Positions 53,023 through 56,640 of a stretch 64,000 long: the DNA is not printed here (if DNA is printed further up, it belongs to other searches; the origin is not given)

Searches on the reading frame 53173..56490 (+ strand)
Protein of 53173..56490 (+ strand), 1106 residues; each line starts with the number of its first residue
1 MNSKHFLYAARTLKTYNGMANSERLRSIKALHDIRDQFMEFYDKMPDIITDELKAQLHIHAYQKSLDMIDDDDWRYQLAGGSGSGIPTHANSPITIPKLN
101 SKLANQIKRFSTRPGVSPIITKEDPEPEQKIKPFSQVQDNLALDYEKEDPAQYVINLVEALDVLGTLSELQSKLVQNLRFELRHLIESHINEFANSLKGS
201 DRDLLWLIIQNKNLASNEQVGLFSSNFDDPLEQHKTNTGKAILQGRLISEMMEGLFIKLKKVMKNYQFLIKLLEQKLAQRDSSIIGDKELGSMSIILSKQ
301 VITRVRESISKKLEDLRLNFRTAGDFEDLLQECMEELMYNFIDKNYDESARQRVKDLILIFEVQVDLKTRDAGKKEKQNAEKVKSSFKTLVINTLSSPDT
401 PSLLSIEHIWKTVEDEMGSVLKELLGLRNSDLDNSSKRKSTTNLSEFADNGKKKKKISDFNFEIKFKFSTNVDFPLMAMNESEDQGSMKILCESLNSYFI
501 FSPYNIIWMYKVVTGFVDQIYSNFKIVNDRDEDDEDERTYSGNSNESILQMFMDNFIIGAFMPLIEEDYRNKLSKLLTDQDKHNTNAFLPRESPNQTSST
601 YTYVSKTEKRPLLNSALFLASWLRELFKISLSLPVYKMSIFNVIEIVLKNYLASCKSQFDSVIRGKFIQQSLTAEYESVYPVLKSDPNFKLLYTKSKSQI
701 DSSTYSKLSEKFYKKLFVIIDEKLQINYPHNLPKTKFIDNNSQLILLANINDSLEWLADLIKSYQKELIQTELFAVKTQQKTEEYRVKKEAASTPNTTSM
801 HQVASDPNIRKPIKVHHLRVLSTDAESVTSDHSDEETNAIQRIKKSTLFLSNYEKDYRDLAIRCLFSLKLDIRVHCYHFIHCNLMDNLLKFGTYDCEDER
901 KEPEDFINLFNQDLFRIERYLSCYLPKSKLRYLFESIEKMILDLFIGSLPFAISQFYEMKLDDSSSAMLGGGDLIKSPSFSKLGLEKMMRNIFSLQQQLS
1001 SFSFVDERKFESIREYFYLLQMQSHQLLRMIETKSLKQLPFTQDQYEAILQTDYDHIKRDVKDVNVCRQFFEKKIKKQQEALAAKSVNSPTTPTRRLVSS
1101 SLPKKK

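Call 34: search_protein_families(library=pfam, proteins=[window:53173-56490:+], max_evalue=0.0001)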
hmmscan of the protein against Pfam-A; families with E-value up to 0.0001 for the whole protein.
window:53173-56490:+ (1106 aa): 1 family
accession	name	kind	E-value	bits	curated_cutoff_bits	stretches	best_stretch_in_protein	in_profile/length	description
PF20652.3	Sec8_C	-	4.5e-06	26.7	25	1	148-386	4-184/260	Exocyst complex component Sec8 C-terminal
